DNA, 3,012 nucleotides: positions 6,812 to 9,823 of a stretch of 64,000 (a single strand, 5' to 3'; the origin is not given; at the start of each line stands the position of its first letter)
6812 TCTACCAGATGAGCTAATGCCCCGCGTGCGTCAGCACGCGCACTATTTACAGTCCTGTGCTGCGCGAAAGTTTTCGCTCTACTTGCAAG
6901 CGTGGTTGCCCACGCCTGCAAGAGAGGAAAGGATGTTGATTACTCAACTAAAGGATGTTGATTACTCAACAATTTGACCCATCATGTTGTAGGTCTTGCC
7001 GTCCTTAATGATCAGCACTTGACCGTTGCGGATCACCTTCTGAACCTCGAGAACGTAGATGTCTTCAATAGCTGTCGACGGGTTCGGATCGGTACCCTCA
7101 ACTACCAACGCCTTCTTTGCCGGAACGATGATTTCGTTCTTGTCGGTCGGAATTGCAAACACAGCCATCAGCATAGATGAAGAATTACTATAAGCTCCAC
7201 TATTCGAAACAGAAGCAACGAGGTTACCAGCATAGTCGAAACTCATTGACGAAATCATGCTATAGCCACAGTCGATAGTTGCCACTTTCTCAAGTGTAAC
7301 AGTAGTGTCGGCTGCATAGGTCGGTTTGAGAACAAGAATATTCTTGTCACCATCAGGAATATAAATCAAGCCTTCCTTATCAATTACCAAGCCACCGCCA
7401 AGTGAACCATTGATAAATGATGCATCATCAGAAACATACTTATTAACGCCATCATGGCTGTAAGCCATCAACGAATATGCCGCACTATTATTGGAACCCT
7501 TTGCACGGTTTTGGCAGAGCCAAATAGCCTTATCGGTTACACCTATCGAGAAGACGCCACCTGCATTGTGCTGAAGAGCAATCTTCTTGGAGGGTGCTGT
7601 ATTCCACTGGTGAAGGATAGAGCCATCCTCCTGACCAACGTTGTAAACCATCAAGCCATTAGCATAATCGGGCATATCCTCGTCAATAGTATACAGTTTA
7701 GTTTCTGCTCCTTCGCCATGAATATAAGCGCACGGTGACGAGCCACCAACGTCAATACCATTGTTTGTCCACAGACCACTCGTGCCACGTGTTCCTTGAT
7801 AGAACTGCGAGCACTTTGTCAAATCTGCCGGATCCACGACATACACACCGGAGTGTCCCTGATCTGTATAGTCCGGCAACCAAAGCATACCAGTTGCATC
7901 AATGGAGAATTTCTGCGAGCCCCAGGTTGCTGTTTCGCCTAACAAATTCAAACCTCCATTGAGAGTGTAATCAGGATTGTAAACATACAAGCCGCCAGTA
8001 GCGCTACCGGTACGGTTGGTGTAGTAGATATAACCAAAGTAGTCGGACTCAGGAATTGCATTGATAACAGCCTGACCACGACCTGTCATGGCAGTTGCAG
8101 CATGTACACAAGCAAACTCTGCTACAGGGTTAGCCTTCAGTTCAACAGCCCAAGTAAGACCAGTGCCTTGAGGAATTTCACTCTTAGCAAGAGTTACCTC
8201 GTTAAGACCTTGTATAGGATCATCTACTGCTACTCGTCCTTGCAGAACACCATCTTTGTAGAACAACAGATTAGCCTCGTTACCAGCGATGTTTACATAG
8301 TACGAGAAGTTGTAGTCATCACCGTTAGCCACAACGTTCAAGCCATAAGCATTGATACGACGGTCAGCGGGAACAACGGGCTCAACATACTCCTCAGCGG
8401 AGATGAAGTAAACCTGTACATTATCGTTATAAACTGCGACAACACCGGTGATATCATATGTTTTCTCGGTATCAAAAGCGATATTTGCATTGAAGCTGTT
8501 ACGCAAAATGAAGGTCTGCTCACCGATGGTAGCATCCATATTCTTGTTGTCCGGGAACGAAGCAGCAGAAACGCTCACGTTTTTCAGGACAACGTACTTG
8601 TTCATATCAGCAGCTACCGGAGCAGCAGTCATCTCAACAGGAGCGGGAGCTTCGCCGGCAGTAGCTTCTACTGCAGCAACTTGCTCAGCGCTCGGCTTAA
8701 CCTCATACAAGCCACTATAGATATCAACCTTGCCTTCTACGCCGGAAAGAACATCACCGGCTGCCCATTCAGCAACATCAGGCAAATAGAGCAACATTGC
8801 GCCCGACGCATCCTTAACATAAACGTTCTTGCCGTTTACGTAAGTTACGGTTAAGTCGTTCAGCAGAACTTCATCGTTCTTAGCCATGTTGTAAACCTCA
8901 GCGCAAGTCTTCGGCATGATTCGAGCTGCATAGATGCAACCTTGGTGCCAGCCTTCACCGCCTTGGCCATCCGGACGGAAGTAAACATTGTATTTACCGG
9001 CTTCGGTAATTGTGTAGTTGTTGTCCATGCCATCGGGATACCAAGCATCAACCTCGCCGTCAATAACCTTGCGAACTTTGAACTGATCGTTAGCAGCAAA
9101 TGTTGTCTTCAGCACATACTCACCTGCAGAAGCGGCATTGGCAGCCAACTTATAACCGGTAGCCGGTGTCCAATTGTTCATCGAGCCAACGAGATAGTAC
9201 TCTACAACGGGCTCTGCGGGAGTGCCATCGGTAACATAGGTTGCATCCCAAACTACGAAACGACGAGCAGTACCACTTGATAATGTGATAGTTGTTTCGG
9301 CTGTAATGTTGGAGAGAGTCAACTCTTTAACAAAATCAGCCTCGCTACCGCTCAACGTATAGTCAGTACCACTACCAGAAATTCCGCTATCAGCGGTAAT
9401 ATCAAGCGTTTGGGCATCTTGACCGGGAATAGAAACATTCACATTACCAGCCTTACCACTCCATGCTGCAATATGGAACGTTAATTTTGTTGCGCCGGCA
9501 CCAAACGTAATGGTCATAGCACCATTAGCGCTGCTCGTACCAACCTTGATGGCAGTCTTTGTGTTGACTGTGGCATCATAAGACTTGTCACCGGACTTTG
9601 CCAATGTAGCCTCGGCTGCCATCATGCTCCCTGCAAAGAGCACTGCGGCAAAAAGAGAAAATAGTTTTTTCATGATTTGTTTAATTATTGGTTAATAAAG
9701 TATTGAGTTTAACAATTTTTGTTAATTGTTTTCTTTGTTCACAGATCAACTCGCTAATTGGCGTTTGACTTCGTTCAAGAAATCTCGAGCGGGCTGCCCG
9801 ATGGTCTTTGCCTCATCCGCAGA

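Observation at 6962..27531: Six secreted proteins share a short C-terminal tail ending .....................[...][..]-stop: possible undescribed or permuted sorting signal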

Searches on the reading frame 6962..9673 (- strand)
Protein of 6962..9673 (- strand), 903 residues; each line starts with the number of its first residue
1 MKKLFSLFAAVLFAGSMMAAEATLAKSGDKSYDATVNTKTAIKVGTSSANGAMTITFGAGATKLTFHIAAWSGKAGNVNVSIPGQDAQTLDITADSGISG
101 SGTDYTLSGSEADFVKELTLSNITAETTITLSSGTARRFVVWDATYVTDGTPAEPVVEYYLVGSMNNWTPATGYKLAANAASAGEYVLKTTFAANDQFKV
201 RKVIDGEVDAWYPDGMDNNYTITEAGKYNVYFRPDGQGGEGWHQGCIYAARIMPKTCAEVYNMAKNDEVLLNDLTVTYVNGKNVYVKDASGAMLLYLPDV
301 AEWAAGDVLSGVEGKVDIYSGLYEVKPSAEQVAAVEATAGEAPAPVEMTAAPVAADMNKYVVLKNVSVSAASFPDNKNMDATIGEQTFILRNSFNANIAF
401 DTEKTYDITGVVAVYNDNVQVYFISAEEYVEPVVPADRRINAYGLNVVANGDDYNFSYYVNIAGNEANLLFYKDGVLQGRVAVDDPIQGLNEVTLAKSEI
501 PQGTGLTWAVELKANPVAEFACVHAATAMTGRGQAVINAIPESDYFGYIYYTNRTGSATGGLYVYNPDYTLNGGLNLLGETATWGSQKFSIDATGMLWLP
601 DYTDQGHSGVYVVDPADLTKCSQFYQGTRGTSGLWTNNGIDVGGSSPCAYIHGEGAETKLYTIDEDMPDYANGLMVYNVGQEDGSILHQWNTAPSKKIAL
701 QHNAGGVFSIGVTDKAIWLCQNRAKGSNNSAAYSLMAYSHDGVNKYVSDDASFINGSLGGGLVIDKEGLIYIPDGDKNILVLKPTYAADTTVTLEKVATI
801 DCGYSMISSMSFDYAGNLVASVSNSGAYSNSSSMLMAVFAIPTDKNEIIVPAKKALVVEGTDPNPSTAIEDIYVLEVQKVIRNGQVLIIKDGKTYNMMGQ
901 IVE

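Call 5: search_protein_families(library=pfam, proteins=[window:6962-9673:-], max_evalue=1)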
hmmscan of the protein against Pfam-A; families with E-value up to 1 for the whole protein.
window:6962-9673:- (903 aa): 4 families
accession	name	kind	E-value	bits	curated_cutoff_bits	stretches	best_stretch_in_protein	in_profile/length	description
PF18942.5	DUF5689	-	5.1e-05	23.7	28.6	1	335-422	115-210/217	Family of unknown function (DUF5689)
PF00457.24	Glyco_hydro_11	-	0.099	12.7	27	0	153-185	71-104/178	Glycosyl hydrolases family 11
PF20098.4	DUF6488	-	0.1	13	27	0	1-64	1-57/110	Family of unknown function (DUF6488)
PF24016.2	DUF7330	-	0.15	12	27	1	20-83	55-112/187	Domain of unknown function (DUF7330)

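Call 6: search_protein_families(library=ncbifam, proteins=[window:6962-9673:-], max_evalue=1)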
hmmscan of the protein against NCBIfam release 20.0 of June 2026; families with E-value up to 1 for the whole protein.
window:6962-9673:- (903 aa): 1 family
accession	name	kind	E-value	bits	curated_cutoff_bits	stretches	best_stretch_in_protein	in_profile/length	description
NF052644.1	T9SS_DNase_Rie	equivalog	0.00058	19.3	260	2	29-141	57-162/251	T9SS-dependent surface endonuclease, AS87_RS02955 family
